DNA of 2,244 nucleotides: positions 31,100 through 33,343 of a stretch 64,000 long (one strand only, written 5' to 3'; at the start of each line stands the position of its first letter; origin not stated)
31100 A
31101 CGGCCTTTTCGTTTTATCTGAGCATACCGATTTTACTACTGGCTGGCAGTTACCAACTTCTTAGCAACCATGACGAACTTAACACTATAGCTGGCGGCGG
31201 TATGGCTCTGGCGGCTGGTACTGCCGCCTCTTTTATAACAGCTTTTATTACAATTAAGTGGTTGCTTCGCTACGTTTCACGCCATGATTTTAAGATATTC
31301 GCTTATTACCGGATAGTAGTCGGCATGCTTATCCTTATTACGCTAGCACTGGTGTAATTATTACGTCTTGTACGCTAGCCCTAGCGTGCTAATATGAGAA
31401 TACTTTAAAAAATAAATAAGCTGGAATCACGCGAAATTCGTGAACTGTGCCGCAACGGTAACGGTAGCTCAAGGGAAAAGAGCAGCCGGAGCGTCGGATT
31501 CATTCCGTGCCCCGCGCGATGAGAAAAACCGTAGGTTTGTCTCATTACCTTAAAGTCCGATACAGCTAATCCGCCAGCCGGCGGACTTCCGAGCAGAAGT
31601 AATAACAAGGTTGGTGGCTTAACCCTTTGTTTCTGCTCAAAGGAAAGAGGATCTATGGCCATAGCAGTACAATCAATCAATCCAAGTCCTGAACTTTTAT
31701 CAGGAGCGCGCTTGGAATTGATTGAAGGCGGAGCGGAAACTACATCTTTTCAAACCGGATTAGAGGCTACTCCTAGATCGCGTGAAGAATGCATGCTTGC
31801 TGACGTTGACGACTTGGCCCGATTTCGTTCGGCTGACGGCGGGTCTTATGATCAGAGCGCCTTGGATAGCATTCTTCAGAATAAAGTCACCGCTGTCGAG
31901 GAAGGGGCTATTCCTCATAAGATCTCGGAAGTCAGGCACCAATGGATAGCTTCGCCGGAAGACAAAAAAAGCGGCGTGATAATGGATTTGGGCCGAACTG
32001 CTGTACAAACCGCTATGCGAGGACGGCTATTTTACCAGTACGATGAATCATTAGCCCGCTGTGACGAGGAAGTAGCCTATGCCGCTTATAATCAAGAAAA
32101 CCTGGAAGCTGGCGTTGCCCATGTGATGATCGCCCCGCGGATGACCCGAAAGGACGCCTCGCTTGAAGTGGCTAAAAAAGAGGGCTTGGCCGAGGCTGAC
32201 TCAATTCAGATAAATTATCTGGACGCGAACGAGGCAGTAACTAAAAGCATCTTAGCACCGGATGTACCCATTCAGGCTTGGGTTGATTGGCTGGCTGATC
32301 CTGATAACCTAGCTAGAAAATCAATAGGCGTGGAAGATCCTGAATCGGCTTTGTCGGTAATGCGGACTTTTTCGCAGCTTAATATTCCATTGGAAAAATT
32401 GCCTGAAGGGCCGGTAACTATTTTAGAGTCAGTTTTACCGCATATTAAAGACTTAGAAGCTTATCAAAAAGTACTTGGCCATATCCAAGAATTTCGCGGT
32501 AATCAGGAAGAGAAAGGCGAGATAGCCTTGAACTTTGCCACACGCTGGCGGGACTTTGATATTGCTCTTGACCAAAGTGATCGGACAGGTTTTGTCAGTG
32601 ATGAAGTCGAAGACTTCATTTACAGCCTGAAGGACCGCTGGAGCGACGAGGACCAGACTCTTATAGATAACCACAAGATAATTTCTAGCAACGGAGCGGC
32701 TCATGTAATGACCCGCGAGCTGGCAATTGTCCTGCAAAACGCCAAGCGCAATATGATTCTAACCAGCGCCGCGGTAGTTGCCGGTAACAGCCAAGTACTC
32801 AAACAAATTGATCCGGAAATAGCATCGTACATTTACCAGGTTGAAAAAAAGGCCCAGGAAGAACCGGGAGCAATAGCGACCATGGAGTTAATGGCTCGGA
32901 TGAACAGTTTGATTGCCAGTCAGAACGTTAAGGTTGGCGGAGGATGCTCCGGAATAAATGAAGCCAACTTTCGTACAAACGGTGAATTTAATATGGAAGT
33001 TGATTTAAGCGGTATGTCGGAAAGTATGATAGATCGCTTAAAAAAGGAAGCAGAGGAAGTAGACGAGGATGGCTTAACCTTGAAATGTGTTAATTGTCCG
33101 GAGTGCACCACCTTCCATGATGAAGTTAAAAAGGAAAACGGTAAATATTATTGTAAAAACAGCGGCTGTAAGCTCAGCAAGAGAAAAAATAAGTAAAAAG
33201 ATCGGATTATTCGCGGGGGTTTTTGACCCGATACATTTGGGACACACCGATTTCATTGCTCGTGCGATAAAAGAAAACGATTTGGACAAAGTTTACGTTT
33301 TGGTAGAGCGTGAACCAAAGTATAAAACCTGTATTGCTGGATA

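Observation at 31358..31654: Hairpin-rich ~250-nt leader or ncRNA with its own extended -10, atypical for this genome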

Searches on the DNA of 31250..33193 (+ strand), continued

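Call 69: search_with_rna_model(model_id=R1, sources=[L016, L017, L018, L019, L020, L021, L022, L023, L024, L025, L026, L027, L028, L029, L030, L031, L032, L033, L034, L035, L036, L037, L038, L039, L040, L041, L042, L043, L044, L045, L046, L047, L048, L049, L050, L051, L052, L053, L054, L055, L056, L057, L058, L059, L060, L061, L062, L063, L064, L065, L066, L067, L068, L069, L070, L071, L072, L073, L074, L075, L076, L077, L078, L079, L080, L081, L082, L083, L084, L085, L086, L087, L088, L089, L090, L091, L092, L093, L094, L095, L096, L097, L098, L099, L100, L101, L102, L103, L104, L105, L106, L107, L108, L109, L110, L111, L112, L113, L114, L115], max_evalue=0.01)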
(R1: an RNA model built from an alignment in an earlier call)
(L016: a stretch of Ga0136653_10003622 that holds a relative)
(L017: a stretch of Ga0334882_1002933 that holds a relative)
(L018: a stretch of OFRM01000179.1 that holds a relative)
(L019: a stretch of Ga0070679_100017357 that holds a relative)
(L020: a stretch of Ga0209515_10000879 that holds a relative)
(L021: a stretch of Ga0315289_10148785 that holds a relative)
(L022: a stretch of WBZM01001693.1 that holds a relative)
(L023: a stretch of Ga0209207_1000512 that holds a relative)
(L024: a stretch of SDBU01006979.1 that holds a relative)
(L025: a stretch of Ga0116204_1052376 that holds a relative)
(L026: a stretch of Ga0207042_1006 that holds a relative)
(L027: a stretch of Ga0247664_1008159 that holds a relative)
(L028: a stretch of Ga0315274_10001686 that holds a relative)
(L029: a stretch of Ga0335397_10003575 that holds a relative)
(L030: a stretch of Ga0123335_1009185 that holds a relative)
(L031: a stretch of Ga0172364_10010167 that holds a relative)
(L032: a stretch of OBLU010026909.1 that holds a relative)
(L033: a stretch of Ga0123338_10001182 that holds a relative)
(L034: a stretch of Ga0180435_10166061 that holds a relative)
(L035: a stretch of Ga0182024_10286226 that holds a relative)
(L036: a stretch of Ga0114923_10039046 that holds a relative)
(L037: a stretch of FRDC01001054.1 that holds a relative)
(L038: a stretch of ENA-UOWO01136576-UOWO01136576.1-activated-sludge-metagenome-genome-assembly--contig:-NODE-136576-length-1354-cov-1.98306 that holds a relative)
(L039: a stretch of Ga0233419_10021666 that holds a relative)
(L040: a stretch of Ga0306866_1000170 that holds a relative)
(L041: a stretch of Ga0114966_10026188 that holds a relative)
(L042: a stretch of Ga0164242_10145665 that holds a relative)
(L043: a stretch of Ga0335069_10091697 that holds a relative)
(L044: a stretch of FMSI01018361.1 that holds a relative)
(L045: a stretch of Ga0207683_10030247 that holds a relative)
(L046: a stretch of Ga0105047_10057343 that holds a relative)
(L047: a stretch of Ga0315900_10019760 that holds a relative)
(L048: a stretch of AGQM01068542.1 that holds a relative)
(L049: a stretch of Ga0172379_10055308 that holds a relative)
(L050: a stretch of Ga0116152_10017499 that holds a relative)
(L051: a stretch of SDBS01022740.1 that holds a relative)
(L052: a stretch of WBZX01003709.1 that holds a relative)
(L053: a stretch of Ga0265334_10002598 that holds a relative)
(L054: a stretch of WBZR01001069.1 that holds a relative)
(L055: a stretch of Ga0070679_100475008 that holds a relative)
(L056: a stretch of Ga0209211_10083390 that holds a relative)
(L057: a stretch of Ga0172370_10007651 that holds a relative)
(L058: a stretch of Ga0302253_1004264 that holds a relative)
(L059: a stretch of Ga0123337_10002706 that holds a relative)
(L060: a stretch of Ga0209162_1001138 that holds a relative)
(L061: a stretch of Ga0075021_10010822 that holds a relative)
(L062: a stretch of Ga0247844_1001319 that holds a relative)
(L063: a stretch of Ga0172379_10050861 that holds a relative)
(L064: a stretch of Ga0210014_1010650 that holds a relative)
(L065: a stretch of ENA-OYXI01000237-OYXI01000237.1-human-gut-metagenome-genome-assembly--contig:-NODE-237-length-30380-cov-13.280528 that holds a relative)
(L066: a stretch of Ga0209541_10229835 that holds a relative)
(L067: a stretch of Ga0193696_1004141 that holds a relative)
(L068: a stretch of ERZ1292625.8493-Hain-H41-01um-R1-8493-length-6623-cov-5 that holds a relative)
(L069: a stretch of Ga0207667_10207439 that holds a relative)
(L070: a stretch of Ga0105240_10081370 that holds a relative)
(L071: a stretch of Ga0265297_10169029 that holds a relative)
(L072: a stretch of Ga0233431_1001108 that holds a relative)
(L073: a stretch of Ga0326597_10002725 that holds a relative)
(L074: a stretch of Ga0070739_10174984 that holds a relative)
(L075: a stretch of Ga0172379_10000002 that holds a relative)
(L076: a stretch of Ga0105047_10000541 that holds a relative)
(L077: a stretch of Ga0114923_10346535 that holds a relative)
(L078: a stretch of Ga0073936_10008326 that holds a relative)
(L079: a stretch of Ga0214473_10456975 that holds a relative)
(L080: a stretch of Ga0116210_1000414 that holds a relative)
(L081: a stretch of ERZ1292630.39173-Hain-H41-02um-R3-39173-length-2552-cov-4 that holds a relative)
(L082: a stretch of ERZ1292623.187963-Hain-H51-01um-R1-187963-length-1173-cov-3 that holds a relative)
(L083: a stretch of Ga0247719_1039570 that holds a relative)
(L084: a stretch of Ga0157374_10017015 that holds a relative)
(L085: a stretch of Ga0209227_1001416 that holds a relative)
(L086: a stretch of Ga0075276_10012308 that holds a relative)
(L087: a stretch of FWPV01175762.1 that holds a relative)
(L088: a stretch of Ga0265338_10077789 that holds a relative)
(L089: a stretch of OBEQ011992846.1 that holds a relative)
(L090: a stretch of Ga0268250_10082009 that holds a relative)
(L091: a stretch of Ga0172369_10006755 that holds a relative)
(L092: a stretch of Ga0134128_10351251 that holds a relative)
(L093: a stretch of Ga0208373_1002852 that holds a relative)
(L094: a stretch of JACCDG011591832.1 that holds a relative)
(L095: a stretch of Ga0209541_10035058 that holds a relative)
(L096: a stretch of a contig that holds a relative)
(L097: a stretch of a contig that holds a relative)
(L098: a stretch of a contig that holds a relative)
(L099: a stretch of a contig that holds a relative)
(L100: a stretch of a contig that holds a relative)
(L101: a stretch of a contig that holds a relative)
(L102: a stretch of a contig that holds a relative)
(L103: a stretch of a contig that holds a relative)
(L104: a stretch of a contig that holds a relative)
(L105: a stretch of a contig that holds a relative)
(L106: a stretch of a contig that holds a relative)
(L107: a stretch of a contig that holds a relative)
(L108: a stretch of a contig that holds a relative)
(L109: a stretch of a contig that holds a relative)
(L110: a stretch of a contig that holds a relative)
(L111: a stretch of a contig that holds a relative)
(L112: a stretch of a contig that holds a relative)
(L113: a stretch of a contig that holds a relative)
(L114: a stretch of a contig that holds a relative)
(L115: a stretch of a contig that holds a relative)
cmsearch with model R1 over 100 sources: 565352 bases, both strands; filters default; matches with E-value up to 0.01: 101.
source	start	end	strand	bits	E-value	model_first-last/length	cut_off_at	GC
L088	413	532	-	100.5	1.4e-21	1-110/110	no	0.45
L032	3346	3469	-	98.2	4.7e-21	1-110/110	no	0.47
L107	5177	5302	-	97.7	6.5e-21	1-110/110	no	0.46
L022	5714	5830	+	97.5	7.2e-21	1-110/110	no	0.47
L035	1925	2050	+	96.6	1.2e-20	1-110/110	no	0.46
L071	479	598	-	96.3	1.5e-20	1-110/110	no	0.46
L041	784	910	+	96.1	1.6e-20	1-110/110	no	0.39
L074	251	378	-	95.2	2.6e-20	1-110/110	no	0.43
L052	2046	2164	+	92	1.6e-19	1-110/110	no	0.47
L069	1636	1740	+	90.2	4.5e-19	1-110/110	no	0.59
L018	2507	2655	+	88.7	1e-18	1-110/110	no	0.47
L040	11889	12013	+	88.6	1.1e-18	1-110/110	no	0.38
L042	569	672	-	88.5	1.2e-18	1-110/110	no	0.48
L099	1206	1335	-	87.7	1.8e-18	1-110/110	no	0.44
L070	554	687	+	86.5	3.5e-18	1-110/110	no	0.49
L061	4370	4489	+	86.2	4.3e-18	1-110/110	no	0.47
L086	473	602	-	85.5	6.3e-18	1-110/110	no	0.46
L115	4798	4931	-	84.4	1.1e-17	1-110/110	no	0.52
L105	211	337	-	83.3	2.1e-17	1-110/110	no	0.45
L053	1125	1254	-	80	1.4e-16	1-110/110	no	0.47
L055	23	151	-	79.5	1.9e-16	1-110/110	no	0.45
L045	2654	2786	-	77.2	6.9e-16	1-110/110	no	0.47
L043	855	1070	+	77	7.5e-16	1-110/110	no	0.46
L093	2956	3082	-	76.2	1.2e-15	1-110/110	no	0.44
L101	4352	4558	-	75.5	1.8e-15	1-110/110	no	0.49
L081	1075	1182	+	74.4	3.3e-15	1-110/110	no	0.4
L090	88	231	-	71.6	1.6e-14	1-110/110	no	0.49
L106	151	276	-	71.2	2e-14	1-110/110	no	0.44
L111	288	408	+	70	3.8e-14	1-110/110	no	0.5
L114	720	830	+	67.7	1.4e-13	1-110/110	no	0.41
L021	232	339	+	67.4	1.7e-13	1-110/110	no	0.42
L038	1149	1287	+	66.7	2.4e-13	1-110/110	no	0.37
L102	436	586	-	65.3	5.4e-13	1-110/110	no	0.49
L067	1311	1447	+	65.2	5.8e-13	1-110/110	no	0.52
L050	4984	5096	-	64.5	8.7e-13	24-110/110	no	0.41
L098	3149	3279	+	64.5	8.8e-13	1-110/110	no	0.47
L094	1856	1980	+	64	1.2e-12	1-110/110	no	0.43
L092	1113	1239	+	64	1.2e-12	1-110/110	no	0.44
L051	940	1052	+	63.3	1.7e-12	1-110/110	no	0.42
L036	2600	2712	-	62.3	2.9e-12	1-110/110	no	0.41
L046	3207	3329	+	62.3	3e-12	1-110/110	no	0.5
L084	1656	1786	-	62.1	3.4e-12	1-110/110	no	0.44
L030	1093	1223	+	61.6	4.3e-12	1-110/110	no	0.4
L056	468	597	-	61.3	5.1e-12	1-110/110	no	0.49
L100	1149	1260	+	61.2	5.4e-12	1-110/110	no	0.32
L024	8508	8620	+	59.8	1.2e-11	1-110/110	no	0.43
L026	1283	1406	-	59.5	1.5e-11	1-110/110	no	0.56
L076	3535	3654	-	59.4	1.5e-11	1-110/110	no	0.44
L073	4745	4874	-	59.3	1.6e-11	1-110/110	no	0.42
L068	6056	6186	-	59.2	1.7e-11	1-110/110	no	0.56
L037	5833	5942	-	57.9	3.6e-11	1-110/110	no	0.56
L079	882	1033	+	57.5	4.4e-11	1-110/110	no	0.5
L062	2346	2471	+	56.4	8.2e-11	1-110/110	no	0.39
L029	1517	1635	-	56.2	9.4e-11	1-110/110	no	0.45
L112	3992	4146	+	55.9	1.1e-10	1-110/110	no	0.53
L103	3622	3747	-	55.4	1.5e-10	1-110/110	no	0.42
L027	1812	1943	-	55.2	1.6e-10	1-110/110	no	0.56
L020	5075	5197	-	55.1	1.7e-10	1-110/110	no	0.51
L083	1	73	-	54.6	2.2e-10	1-73/110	3'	0.4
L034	107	236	+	54.4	2.5e-10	1-110/110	no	0.45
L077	175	279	+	52.4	7.7e-10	1-110/110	no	0.43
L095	5938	6122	-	51.9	1e-09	1-110/110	no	0.43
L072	12350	12489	-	51.2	1.6e-09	1-110/110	no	0.43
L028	563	702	+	50.3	2.5e-09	1-110/110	no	0.52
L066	1450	1572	+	49.2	4.6e-09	1-90/110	3'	0.54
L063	791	922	+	48.6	6.5e-09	1-110/110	no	0.51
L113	757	885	-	48.4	7.4e-09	1-110/110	no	0.44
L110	125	245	-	48.3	8e-09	1-110/110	no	0.43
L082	383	508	+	48.2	8.3e-09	1-110/110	no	0.5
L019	6860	6966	-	46.6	2.1e-08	19-110/110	5'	0.5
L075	1902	2092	-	46.6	2.1e-08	1-110/110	no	0.47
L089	29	141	+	46.1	2.7e-08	1-110/110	no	0.39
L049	2121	2227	-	45.9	3e-08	1-110/110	no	0.43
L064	1291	1442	-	45.4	4.2e-08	1-110/110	no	0.51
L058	1393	1535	+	44.8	5.8e-08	1-110/110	no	0.42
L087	365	486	+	44.2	8.2e-08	1-110/110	no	0.54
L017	4692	4820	-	43.8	9.9e-08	1-110/110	no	0.52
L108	5995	6164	+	43.8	1e-07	1-110/110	no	0.49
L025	937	1071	-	43.8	1e-07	1-110/110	no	0.33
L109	3332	3439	+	43.7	1.1e-07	1-110/110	no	0.51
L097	4232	4423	-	42.8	1.8e-07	1-110/110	no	0.44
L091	5314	5465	+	42.1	2.7e-07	1-110/110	no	0.48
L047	4270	4406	+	41.5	3.6e-07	1-110/110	no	0.53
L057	7466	7610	-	40.7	5.8e-07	1-110/110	no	0.47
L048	611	682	-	39.4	1.2e-06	25-85/110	no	0.64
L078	129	191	-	39.1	1.4e-06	29-81/110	no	0.63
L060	1813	1889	-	39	1.5e-06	25-85/110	no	0.65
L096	1536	1722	-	38.8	1.7e-06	1-110/110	no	0.43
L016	5242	5372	+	37.6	3.4e-06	1-110/110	no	0.64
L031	3175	3305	+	37.6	3.4e-06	1-110/110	no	0.64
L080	3163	3239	+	36.9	5e-06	25-85/110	no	0.68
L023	2967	3033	+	36.7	5.3e-06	28-82/110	no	0.61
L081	510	626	+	36.4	6.6e-06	1-110/110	no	0.4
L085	3934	3992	+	36.1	7.8e-06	28-82/110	no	0.59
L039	1056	1192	+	35.5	1.1e-05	1-110/110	no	0.65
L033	3060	3139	+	35.5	1.1e-05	25-85/110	no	0.57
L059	13247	13326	+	35.5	1.1e-05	25-85/110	no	0.57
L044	1845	1915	-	35.4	1.2e-05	25-85/110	no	0.61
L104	858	978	+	33.5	3.3e-05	26-84/110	no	0.55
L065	7183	7356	+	33.5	3.4e-05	1-110/110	no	0.53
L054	2028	2091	-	31.7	9.3e-05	28-82/110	no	0.62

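Call 92: search_with_rna_model(model_id=R1, sources=[window, L001, L002, L003, L006, L007, L008, L009, L010, L011, L013, L014, L088, L032, L107, L035, L071, L041, L074, L052, L069, L018, L040, L042, L099, L070, L061, L086, L115, L105, L053, L055, L045, L043, L093, L101, L081, L090, L106, L111, L114, L021, L038, L102, L067, L098, L094, L092, L051, L036, L046, L084, L030, L056, L100, L024, L026, L076, L073, L068, L037], max_evalue=1e-8, make_alignment=true)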
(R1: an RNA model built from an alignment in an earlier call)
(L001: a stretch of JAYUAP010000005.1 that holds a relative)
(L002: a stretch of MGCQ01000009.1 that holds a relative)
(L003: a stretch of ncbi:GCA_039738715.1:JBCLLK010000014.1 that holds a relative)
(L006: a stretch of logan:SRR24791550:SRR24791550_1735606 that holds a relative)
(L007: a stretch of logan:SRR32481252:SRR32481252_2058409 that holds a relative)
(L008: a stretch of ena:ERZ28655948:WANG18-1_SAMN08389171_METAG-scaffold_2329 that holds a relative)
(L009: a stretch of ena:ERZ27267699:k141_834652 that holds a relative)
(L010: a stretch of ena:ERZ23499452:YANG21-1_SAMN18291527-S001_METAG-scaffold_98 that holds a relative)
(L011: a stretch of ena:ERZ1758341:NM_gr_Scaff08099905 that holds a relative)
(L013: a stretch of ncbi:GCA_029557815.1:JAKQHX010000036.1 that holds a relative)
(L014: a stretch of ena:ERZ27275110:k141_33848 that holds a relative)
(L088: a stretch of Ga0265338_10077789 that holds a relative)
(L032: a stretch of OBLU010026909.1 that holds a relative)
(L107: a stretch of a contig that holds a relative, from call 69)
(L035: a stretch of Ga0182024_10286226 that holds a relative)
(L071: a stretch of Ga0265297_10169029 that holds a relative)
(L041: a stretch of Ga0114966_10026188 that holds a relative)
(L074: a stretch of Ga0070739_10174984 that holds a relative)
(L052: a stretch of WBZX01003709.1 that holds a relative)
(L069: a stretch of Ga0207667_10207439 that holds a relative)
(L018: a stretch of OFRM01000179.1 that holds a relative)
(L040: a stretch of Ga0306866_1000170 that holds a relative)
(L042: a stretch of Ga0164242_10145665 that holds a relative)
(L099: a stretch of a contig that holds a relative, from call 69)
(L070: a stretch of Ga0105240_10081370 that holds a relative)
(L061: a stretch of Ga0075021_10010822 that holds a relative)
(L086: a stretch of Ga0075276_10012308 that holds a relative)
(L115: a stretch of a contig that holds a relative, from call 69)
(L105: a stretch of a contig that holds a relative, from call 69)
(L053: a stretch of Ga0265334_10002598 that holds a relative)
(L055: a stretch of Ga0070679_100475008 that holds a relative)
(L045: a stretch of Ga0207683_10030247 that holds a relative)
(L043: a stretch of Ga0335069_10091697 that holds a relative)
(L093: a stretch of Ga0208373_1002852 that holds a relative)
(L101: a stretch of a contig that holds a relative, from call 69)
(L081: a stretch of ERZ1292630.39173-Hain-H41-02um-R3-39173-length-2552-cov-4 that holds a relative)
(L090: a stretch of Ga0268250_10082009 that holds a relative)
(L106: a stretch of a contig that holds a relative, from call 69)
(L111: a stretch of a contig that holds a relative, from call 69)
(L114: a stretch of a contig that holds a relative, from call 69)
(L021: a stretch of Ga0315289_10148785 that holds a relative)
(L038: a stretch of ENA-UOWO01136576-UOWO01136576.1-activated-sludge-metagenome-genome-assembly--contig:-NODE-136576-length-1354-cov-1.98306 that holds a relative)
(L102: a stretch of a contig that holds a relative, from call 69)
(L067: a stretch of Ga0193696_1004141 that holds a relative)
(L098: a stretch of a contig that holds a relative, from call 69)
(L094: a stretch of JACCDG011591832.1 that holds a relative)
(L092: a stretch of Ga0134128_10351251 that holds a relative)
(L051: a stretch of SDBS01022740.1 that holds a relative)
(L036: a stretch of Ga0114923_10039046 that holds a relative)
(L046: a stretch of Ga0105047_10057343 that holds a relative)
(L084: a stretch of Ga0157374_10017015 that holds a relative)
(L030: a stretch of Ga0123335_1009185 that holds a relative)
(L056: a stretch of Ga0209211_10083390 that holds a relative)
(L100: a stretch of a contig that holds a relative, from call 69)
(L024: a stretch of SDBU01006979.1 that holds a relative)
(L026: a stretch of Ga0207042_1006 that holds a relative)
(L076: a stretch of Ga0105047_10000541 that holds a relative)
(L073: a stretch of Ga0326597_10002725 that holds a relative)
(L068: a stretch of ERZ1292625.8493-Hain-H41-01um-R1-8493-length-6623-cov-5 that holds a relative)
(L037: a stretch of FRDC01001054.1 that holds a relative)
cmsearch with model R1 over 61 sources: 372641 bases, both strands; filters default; matches with E-value up to 1e-8: 61.
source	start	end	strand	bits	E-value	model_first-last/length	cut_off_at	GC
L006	2351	2456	+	107.9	1.3e-23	1-110/110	no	0.44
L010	2290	2437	+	107.2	2.1e-23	1-110/110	no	0.39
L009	2341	2445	+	104.4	9.8e-23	1-110/110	no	0.44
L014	2300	2443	+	102.7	2.5e-22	1-110/110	no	0.47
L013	2327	2444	+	102.2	3.4e-22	1-110/110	no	0.45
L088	413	532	-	100.5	8.9e-22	1-110/110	no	0.45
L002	3757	3902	+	98.7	2.4e-21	1-110/110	no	0.45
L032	3346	3469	-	98.2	3.1e-21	1-110/110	no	0.47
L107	5177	5302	-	97.7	4.3e-21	1-110/110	no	0.46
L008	2335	2451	+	97.5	4.7e-21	1-110/110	no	0.47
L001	3844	3953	+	97.1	6.1e-21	1-110/110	no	0.41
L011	1554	1672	+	96.7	7.3e-21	1-110/110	no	0.53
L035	1925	2050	+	96.6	8e-21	1-110/110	no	0.46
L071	479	598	-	96.3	9.6e-21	1-110/110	no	0.46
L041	784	910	+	96.1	1e-20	1-110/110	no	0.39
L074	251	378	-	95.2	1.7e-20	1-110/110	no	0.43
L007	2236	2431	+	94.9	2.1e-20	1-110/110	no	0.41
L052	2046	2164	+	92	1e-19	1-110/110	no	0.47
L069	1636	1740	+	90.2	3e-19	1-110/110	no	0.59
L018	2507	2655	+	88.7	6.6e-19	1-110/110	no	0.47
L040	11889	12013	+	88.6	7.3e-19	1-110/110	no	0.38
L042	569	672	-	88.5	7.6e-19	1-110/110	no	0.48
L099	1206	1335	-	87.7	1.2e-18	1-110/110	no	0.44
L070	554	687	+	86.5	2.3e-18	1-110/110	no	0.49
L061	4370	4489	+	86.2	2.8e-18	1-110/110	no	0.47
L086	473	602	-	85.5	4.1e-18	1-110/110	no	0.46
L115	4798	4931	-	84.4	7.5e-18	1-110/110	no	0.52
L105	211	337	-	83.3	1.4e-17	1-110/110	no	0.45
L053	1125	1254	-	80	9.2e-17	1-110/110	no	0.47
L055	23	151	-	79.5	1.2e-16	1-110/110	no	0.45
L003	2846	2995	+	79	1.6e-16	1-110/110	no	0.49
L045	2654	2786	-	77.2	4.5e-16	1-110/110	no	0.47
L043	855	1070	+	77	5e-16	1-110/110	no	0.46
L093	2956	3082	-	76.2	7.8e-16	1-110/110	no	0.44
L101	4352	4558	-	75.5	1.2e-15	1-110/110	no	0.49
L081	1075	1182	+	74.4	2.2e-15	1-110/110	no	0.4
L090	88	231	-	71.6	1.1e-14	1-110/110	no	0.49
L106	151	276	-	71.2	1.3e-14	1-110/110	no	0.44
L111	288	408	+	70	2.5e-14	1-110/110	no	0.5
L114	720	830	+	67.7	9.5e-14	1-110/110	no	0.41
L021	232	339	+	67.4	1.1e-13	1-110/110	no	0.42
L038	1149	1287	+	66.7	1.6e-13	1-110/110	no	0.37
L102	436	586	-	65.3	3.6e-13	1-110/110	no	0.49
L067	1311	1447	+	65.2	3.8e-13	1-110/110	no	0.52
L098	3149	3279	+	64.5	5.8e-13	1-110/110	no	0.47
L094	1856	1980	+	64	7.7e-13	1-110/110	no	0.43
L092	1113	1239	+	64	7.7e-13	1-110/110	no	0.44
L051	940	1052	+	63.3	1.1e-12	1-110/110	no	0.42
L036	2600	2712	-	62.3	1.9e-12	1-110/110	no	0.41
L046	3207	3329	+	62.3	2e-12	1-110/110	no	0.5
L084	1656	1786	-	62.1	2.2e-12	1-110/110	no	0.44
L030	1093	1223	+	61.6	2.8e-12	1-110/110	no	0.4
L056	468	597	-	61.3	3.4e-12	1-110/110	no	0.49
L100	1149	1260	+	61.2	3.6e-12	1-110/110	no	0.32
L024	8508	8620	+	59.8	7.8e-12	1-110/110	no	0.43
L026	1283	1406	-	59.5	9.7e-12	1-110/110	no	0.56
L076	3535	3654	-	59.4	1e-11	1-110/110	no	0.44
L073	4745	4874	-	59.3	1.1e-11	1-110/110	no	0.42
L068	6056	6186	-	59.2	1.1e-11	1-110/110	no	0.56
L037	5833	5942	-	57.9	2.3e-11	1-110/110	no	0.56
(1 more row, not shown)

Alignment A6: 61 matches aligned to the model, 289 columns, each read 5' to 3' on its own strand. Consensus structure (alignment columns), stored with it:
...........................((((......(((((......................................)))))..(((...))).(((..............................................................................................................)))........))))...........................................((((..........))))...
